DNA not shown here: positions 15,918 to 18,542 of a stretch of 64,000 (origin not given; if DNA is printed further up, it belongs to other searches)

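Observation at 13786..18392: Tandem, translationally coupled GT-C glycosyltransferase paralogues carrying a repeated C-terminal domain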

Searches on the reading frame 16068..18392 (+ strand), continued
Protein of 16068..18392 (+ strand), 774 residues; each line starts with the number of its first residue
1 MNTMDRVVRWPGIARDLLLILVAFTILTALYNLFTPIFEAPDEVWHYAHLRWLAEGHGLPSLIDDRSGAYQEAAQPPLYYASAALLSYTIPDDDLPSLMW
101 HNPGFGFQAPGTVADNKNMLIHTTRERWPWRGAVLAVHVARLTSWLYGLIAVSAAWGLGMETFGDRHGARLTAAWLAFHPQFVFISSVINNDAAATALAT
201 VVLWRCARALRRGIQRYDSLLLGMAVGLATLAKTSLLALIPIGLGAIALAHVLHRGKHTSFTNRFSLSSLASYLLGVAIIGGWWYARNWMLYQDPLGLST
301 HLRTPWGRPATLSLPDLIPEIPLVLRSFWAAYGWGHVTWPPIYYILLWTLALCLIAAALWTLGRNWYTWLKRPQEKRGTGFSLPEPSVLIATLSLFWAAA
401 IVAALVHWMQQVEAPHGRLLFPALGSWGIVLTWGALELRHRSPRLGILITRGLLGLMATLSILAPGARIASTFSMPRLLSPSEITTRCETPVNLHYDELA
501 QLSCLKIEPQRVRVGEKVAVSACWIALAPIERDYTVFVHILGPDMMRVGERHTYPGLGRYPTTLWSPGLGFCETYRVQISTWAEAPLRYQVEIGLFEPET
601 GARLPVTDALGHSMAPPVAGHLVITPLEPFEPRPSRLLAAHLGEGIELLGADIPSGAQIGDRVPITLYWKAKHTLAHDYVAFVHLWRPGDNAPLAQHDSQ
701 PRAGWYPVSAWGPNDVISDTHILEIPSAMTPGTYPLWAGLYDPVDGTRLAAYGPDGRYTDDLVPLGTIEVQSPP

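Call 29: fold_search(model_id=the predicted structure, library=pdb)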
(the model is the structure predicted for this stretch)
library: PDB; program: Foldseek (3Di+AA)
matches with E <= 10: 1929; with E <= 0.001: 87
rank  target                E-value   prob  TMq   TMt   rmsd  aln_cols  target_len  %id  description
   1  4kkq_B                5.1e-07  1.00  0.12  0.33  16.1       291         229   13  Crystal structure of Vibrio cholerae RbmA (crystal form 1) (released 2013-05-22)
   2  9i5k_A                3.1e-06  1.00  0.38  0.56   8.0       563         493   14  Structure of the Chaetomium thermophilum Pmt4 homodimer (C2 symmetry) (released 2025-12-24)
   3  4be5_A                6.5e-06  1.00  0.12  0.31  16.2       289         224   12  V. cholera biofilm scaffolding protein RbmA (released 2013-12-18)
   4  4kkp_A                1.4e-05  1.00  0.11  0.31  16.5       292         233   12  Crystal structure of Vibrio cholerae RbmA (crystal form 2) (released 2013-05-22)
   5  5mhl_B                1.6e-05  1.00  0.12  0.13  13.3       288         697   12  FXIIIa in complex with the inhibitor Mi0621 (released 2017-12-20)
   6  4kkp_B                2.5e-05  1.00  0.11  0.30  16.4       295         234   12  Crystal structure of Vibrio cholerae RbmA (crystal form 2) (released 2013-05-22)
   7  5ezm                  4.6e-05  1.00  0.33  0.45   8.2       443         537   15  Crystal Structure of ArnT from Cupriavidus metallidurans in the apo state (released 2016-02-17)
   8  7uzs                  5.5e-05  1.00  0.12  0.13  16.2       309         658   10  Protein 4.2 (local refinement from consensus reconstruction of ankyrin complex classes) (released 2022-07-20)
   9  8cs9_X                6.0e-05  1.00  0.12  0.13  16.3       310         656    9  Composite reconstruction of Class 1 of the erythrocyte ankyrin-1 complex (released 2022-07-20)
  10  5mhn_B                6.3e-05  1.00  0.12  0.13  13.3       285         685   12  FXIIIa in complex with the inhibitor ZED2360 (released 2017-12-20)
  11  2wii_A                6.6e-05  1.00  0.10  0.12  13.8       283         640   11  Complement C3b in complex with factor H domains 1-4 (released 2009-06-09)
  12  8age_A                7.2e-05  1.00  0.30  0.35  14.8       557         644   12  Structure of yeast oligosaccharylransferase complex with acceptor peptide bound (released 2022-12-07)
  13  9iuj_A                7.5e-05  1.00  0.12  0.13  13.8       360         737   12  Integrin alpha-v beta-3 in complex with rhodostomin (released 2025-07-30)
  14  7oci_F                8.2e-05  1.00  0.31  0.36  13.0       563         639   11  Cryo-EM structure of yeast Ost6p containing oligosaccharyltransferase complex (released 2022-02-16)
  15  2qki_A                8.6e-05  1.00  0.10  0.12  13.8       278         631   12  Human C3c in complex with the inhibitor compstatin (released 2007-08-14)
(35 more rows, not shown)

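Call 30: find_related_loci(query=A1, collection=genome_contigs, flank=8000)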
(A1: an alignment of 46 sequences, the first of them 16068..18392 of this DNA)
Query A1 (774 aa) in genome_contigs; peptide patterns used: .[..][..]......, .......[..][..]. (x = any residue, [..] = any of these).
466 stretches matched a pattern; 429 encode a relative of the query (tblastn E <= 1e-3); the best 80 are kept; 80 distinct loci.
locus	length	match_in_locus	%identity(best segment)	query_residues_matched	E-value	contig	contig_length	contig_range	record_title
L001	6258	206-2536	51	9-774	0e+0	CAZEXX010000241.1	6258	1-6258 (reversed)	MAG TPA_asm: uncultured Anaerolineales bacterium isolate SRP191223_co2_261 genome assembly, contig: NODE_13775_length_62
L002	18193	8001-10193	52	15-771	0e+0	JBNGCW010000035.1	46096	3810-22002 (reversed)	MAG: Anaerolineae bacterium isolate E05-010 bin29.fa-35, whole genome shotgun sequence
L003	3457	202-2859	50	13-772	0e+0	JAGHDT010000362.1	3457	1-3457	MAG: Anaerolineae bacterium isolate AUK315 PB_MBMC_269_c_000000000228, whole genome shotgun sequence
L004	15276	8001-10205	50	9-771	0e+0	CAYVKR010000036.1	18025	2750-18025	MAG TPA_asm: uncultured Anaerolineales bacterium isolate binchicken_co17_395 genome assembly, contig: NODE_7628_length_1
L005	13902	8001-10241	50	20-771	0e+0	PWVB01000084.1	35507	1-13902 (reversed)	MAG: Anaerolineae bacterium isolate CSSed11_269R1 CS-Sed11-C788, whole genome shotgun sequence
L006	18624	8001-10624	51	29-774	0e+0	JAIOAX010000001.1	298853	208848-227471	MAG: Chloroflexota bacterium isolate S1bins75 c_000000000001, whole genome shotgun sequence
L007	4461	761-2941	51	30-772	0e+0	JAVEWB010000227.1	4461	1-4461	MAG: Anaerolineae bacterium isolate BF4_135 NODE_73472_length_4461_cov_4.786341_Biofilm4, whole genome shotgun sequence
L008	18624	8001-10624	50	30-772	0e+0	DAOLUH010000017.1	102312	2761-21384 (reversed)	MAG TPA_asm: Anaerolineae bacterium isolate AMR_MDS_4610 NODE_202_length_102312_cov_18.412392, whole genome shotgun sequ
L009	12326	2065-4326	52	17-768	0e+0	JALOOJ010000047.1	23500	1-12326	MAG: Anaerolineae bacterium isolate Prado100 scaffold_2283, whole genome shotgun sequence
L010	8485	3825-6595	52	35-771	0e+0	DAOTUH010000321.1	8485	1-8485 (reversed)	MAG TPA_asm: Anaerolineae bacterium isolate F17_49 k129_1623553, whole genome shotgun sequence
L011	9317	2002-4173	51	17-771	0e+0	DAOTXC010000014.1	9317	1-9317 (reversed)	MAG TPA_asm: Anaerolineae bacterium isolate H19_217 k113_285397, whole genome shotgun sequence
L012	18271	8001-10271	49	15-770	0e+0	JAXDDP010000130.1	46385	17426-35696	MAG: Anaerolineae bacterium isolate POMEDNA-B74 Raw2_k127_1302245, whole genome shotgun sequence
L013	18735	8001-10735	48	30-772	0e+0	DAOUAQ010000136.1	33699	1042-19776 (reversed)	MAG TPA_asm: Anaerolineae bacterium isolate H66_674 k113_474357, whole genome shotgun sequence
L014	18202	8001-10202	49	30-772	0e+0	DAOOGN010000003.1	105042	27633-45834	MAG TPA_asm: Anaerolineae bacterium isolate AMR_MDS_4430 NODE_166_length_105042_cov_33.213017, whole genome shotgun sequ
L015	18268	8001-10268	49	17-774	0e+0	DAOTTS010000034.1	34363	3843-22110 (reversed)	MAG TPA_asm: Anaerolineae bacterium isolate F14_17 k111_4691792, whole genome shotgun sequence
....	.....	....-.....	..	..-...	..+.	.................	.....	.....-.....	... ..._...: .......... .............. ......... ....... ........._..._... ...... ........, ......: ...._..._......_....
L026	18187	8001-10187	47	13-768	0e+0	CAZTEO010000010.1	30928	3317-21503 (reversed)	MAG TPA_asm: uncultured Anaerolineales bacterium isolate binchicken_co15_108 genome assembly, contig: NODE_581_length_30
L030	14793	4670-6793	49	35-770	0e+0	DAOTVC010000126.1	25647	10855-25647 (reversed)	MAG TPA_asm: Anaerolineae bacterium isolate F7_115 k211_751129, whole genome shotgun sequence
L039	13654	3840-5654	49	14-749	7e-174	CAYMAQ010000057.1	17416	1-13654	MAG TPA_asm: uncultured Anaerolineales bacterium isolate binchicken_co8_172 genome assembly, contig: NODE_5559_length_17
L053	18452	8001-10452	52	17-772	8e-164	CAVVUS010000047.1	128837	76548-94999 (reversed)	MAG: uncultured Chloroflexia bacterium isolate MFD02923.bin.2.49 genome assembly, contig: contig_8358, whole genome shot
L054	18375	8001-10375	49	15-771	3e-162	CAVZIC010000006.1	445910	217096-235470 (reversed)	MAG: uncultured Chloroflexia bacterium isolate MFD02416.bin.2.12 genome assembly, contig: contig_1796, whole genome shot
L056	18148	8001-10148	45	32-768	2e-161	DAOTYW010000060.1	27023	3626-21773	MAG TPA_asm: Anaerolineae bacterium isolate H33_435 k95_1090292, whole genome shotgun sequence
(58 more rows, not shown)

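Call 60: search_solved_structures(query=A1, max_evalue=10)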
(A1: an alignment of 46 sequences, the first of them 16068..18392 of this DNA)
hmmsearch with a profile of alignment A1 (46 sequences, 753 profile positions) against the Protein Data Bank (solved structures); distinct sequences matched with E-value up to 10: 3.
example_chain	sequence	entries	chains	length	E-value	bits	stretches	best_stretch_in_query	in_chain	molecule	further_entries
7vsi_A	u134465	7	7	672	0.15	13.4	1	324-417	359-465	Sodium/glucose cotransporter 2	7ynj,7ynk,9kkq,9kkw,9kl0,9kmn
8hb0_A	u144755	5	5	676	0.15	13.4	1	324-417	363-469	Sodium/glucose cotransporter 2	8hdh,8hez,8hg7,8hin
9hd7_Q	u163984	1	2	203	2.3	9.5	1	194-232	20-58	Chloroplast oxygen-evolving enhancer protein 3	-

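Call 65: search_protein_families(library=pfam, proteins=[L002:6932-7948:+, L030:3508-4599:+, L056:6719-7858:+, L026:6916-7953:+], max_evalue=0.1)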
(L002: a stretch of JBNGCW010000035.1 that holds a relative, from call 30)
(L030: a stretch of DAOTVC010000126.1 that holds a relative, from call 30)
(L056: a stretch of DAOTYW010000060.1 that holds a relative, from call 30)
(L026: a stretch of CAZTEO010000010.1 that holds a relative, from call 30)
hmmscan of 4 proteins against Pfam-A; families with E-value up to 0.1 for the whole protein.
L002:6932-7948:+ (339 aa): 1 family
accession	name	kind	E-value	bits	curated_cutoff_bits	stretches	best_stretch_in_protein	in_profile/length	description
PF16656.11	Pur_ac_phosph_N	-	0.00065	20.7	30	1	229-309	8-73/93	Purple acid Phosphatase, N-terminal domain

L030:3508-4599:+ (364 aa): 0 families

L056:6719-7858:+ (380 aa): 1 family
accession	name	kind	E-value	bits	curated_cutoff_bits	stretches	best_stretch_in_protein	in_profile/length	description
PF16656.11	Pur_ac_phosph_N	-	0.0016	19.4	30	1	257-359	11-89/93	Purple acid Phosphatase, N-terminal domain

L026:6916-7953:+ (346 aa): 1 family
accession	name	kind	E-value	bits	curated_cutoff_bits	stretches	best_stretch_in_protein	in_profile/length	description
PF16656.11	Pur_ac_phosph_N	-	0.00014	22.8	30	1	236-320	9-78/93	Purple acid Phosphatase, N-terminal domain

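Call 77: find_encoding_contigs(protein=P0112, flank=3000, max_places=1)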
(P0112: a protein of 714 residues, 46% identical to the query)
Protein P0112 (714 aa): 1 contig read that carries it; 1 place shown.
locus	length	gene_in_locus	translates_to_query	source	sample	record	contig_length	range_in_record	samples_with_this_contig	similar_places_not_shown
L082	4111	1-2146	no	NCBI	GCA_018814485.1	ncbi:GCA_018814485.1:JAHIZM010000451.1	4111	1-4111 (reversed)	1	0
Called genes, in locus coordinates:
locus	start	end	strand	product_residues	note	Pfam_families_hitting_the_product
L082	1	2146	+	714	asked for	PF09913:DUF2142, PF13231:PMT_2, PF26626:DUF8201 (weak)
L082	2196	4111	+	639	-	PF11028:TMEM260_N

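Call 79: find_encoding_contigs(protein=window:16068-18392:+, flank=5000, max_places=3)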
Protein window:16068-18392:+ (774 aa): no gene with exactly this product is on record in the collection.

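Call 80: find_encoding_contigs(protein=P0016, flank=10000, max_places=1)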
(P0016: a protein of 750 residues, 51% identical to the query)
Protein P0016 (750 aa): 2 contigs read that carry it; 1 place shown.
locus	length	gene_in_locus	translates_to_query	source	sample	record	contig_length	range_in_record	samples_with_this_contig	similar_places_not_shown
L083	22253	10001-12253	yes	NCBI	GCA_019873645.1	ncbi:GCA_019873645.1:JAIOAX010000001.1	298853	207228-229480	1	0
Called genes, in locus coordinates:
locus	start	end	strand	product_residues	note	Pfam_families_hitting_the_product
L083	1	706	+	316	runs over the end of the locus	PF01522:Polysacc_deac_1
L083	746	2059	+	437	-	PF13579:Glyco_trans_4_4 (weak), PF13439:Glyco_transf_4, PF00534:Glycos_transf_1, PF13692:Glyco_trans_1_4, PF20706:GT4-conflict (weak), PF13524:Glyco_trans_1_2 (weak)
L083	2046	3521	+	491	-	PF13088:BNR_2 (faint)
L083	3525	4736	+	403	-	PF00535:Glycos_transf_2, PF10111:Glyco_tranf_2_2 (weak), PF13641:Glyco_tranf_2_3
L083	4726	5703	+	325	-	PF00535:Glycos_transf_2, PF10111:Glyco_tranf_2_2, PF13641:Glyco_tranf_2_3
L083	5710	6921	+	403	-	PF13439:Glyco_transf_4, PF00534:Glycos_transf_1, PF13692:Glyco_trans_1_4, PF13524:Glyco_trans_1_2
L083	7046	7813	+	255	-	PF00561:Abhydrolase_1 (faint), PF12146:Hydrolase_4, PF12697:Abhydrolase_6, PF08386:Abhydrolase_4 (weak)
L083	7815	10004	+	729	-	-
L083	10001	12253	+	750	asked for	PF09913:DUF2142 (weak), PF13231:PMT_2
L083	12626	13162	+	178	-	PF22570:LiaF-TM (faint)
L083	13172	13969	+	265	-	PF18917:LiaI-LiaF-like_TM1 (weak), PF22570:LiaF-TM (weak), PF17115:Toast_rack_N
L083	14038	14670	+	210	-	PF18917:LiaI-LiaF-like_TM1, PF22570:LiaF-TM (weak)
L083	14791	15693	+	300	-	PF18917:LiaI-LiaF-like_TM1, PF22570:LiaF-TM (weak), PF09922:LiaF-like_C (weak)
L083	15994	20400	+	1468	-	-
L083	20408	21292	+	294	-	PF24517:CBM96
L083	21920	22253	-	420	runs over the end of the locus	PF22148:Fervidolysin_NPro-like, PF00082:Peptidase_S8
